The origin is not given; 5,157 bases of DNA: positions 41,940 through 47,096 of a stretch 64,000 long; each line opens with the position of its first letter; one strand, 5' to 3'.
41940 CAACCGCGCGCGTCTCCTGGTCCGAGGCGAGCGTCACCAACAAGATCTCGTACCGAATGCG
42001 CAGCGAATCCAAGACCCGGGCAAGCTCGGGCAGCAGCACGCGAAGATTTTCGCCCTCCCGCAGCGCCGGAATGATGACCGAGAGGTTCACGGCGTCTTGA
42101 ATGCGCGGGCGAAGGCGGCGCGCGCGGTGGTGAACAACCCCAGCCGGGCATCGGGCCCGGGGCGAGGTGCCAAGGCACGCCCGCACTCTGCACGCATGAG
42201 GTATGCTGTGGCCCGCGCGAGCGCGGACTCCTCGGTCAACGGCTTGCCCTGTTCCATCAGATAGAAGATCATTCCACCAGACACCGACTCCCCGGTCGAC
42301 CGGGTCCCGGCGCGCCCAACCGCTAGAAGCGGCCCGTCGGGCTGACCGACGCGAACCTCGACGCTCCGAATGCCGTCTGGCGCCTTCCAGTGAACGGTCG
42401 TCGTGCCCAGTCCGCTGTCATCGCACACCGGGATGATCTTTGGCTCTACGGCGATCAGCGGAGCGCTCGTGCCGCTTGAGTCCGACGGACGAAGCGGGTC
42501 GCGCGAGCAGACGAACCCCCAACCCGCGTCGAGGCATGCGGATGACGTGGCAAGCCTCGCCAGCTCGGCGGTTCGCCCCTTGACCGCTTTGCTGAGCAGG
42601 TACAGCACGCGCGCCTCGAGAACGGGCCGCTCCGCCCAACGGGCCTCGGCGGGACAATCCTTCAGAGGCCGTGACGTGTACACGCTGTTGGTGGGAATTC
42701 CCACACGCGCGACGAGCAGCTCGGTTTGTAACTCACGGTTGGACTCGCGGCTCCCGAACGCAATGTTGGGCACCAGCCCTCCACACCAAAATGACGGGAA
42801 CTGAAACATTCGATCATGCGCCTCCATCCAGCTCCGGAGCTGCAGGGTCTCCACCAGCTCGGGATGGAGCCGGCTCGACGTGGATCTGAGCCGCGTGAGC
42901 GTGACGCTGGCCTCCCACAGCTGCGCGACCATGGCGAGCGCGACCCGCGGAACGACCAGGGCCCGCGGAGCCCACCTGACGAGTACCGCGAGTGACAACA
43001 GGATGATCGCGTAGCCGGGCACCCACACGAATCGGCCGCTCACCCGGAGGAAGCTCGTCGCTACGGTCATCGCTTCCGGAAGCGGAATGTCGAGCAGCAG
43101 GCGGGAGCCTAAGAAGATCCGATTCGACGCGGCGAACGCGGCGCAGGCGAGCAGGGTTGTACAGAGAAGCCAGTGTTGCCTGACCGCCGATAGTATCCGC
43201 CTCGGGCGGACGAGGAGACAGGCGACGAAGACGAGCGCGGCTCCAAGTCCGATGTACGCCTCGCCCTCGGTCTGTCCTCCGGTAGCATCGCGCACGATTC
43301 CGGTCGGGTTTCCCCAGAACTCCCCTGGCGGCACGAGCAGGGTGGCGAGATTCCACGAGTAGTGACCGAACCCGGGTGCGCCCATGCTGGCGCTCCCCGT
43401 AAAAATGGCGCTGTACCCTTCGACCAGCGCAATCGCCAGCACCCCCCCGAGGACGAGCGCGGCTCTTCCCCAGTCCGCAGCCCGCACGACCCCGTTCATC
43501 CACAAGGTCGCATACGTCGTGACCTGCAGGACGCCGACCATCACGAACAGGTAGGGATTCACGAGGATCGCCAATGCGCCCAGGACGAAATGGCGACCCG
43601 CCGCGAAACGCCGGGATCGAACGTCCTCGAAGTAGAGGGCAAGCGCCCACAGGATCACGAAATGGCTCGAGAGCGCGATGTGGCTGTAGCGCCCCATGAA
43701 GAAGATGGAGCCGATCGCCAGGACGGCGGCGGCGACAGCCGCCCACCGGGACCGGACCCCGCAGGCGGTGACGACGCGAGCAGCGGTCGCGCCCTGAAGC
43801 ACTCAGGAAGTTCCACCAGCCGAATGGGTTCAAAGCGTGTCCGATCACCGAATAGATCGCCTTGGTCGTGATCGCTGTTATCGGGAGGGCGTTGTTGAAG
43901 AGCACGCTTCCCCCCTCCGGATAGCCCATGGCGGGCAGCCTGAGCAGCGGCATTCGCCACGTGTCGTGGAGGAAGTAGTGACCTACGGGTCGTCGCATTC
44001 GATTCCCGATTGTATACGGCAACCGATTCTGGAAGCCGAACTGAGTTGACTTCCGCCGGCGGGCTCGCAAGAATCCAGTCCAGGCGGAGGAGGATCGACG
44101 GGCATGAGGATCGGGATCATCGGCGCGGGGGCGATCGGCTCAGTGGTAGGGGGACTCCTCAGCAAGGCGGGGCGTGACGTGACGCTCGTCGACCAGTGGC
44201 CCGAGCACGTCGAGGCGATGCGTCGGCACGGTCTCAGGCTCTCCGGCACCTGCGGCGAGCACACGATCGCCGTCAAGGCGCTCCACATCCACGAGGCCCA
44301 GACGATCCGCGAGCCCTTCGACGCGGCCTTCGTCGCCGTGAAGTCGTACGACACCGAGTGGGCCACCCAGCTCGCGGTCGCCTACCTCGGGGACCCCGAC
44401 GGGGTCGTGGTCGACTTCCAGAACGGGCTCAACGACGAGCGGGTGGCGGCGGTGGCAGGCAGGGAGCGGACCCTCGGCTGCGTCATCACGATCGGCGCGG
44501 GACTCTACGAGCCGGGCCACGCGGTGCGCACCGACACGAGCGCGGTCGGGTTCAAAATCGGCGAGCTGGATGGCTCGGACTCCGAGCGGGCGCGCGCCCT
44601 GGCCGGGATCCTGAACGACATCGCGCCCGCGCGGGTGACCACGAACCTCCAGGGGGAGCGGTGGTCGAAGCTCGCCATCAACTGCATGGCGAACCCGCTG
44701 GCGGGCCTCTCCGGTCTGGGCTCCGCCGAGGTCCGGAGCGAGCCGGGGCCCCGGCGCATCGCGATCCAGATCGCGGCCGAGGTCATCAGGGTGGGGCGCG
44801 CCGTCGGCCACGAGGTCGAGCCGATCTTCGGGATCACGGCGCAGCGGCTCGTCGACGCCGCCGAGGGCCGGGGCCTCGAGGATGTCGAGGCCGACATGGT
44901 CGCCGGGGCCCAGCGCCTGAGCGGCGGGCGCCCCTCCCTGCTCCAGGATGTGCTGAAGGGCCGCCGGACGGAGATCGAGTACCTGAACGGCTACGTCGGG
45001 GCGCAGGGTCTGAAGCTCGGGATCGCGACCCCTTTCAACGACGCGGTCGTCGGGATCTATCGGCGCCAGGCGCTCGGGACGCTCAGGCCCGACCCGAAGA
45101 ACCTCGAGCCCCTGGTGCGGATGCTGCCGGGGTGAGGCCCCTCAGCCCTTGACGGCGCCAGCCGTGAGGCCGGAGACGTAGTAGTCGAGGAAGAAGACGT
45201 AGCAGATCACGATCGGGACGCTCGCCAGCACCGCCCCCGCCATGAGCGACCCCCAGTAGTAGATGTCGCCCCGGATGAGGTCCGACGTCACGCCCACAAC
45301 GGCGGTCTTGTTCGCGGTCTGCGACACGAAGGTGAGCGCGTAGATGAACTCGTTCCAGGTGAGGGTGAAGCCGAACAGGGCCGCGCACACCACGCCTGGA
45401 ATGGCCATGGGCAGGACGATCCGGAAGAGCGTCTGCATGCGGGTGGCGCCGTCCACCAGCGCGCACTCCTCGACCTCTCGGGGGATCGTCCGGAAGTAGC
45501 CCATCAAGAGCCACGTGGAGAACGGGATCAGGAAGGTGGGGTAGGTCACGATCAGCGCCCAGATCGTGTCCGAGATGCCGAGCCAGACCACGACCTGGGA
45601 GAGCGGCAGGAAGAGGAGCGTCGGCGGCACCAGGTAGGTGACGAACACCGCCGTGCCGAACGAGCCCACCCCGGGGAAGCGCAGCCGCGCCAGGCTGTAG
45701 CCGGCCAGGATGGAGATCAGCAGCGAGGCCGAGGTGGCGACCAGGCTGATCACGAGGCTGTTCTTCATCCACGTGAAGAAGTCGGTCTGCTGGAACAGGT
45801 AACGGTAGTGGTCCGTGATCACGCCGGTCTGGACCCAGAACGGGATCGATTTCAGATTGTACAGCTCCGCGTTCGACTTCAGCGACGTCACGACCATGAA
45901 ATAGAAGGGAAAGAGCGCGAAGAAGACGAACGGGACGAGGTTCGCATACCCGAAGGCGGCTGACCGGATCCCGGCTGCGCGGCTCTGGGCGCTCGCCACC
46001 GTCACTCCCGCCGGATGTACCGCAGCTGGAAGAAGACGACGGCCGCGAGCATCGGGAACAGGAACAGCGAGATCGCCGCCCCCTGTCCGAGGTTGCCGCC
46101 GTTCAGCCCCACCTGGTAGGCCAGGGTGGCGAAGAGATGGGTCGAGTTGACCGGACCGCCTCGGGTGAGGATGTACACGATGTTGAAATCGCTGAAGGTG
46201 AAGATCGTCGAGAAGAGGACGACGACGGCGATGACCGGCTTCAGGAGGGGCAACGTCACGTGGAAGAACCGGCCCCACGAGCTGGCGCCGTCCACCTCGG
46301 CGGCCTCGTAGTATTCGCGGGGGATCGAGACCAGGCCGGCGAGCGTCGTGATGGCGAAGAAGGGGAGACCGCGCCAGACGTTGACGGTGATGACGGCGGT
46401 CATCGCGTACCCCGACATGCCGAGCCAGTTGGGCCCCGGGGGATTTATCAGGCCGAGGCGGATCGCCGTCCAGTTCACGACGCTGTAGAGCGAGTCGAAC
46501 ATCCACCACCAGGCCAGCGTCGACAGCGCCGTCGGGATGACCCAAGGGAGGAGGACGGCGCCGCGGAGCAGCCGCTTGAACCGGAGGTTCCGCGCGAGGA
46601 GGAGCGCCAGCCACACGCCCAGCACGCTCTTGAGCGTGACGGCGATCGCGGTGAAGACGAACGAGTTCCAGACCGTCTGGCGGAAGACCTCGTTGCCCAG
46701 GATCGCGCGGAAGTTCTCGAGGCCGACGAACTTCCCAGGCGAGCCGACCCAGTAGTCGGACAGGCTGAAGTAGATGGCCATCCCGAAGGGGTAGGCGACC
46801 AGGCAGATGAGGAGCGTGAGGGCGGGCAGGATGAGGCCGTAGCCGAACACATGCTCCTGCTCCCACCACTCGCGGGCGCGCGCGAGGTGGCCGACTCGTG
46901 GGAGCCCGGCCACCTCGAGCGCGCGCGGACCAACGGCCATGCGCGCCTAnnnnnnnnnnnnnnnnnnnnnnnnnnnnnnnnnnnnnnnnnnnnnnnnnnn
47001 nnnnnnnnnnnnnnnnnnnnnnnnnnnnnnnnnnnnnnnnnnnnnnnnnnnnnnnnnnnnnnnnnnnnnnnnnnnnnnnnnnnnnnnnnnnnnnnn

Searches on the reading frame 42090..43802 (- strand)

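Call 52: search_protein_families(library=pfam, max_evalue=0.0001, proteins=[window:42090-43802:-])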
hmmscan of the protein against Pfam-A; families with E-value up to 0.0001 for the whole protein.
window:42090-43802:- (571 aa): 1 family
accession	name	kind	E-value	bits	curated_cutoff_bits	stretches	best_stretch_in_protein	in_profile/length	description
PF19830.4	DUF6311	-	3e-07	30.9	27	1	8-198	115-299/303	Family of unknown function (DUF6311)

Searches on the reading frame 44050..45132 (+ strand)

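Call 52: search_protein_families(library=pfam, max_evalue=0.0001, proteins=[window:44050-45132:+])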
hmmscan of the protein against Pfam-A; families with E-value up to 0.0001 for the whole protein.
window:44050-45132:+ (361 aa): 4 families
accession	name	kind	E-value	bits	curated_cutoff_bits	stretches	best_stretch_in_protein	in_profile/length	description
PF02558.23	ApbA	-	8.1e-31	107.1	22.2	1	21-173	1-148/150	Ketopantoate reductase PanE/ApbA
PF08546.17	ApbA_C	-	6.1e-25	88.4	22.7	1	199-338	1-122/125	Ketopantoate reductase PanE/ApbA C terminal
PF02254.24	TrkA_N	-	2.1e-05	25.3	23.8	1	22-85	2-65/116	TrkA-N domain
PF03721.20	UDPG_MGDP_dh_N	-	2.2e-05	24.5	27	1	19-63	1-45/187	UDP-glucose/GDP-mannose dehydrogenase family, NAD binding domain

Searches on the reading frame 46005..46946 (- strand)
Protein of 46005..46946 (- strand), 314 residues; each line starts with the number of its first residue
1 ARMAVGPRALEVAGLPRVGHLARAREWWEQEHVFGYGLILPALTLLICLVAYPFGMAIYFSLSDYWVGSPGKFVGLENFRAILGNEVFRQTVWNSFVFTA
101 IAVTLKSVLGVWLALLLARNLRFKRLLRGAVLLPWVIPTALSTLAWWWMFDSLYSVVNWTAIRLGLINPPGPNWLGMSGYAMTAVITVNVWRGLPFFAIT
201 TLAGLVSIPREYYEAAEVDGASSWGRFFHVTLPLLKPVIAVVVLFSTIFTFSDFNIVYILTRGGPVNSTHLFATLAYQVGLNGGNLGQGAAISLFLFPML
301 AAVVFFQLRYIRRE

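Call 52: search_protein_families(library=pfam, max_evalue=0.0001, proteins=[window:46005-46946:-])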
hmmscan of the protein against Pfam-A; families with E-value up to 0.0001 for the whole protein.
window:46005-46946:- (314 aa): 1 family
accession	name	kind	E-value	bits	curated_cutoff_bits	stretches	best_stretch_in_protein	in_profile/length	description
PF00528.27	BPD_transp_1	-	4e-21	76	26.4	1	108-307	3-175/184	Binding-protein-dependent transport system inner membrane component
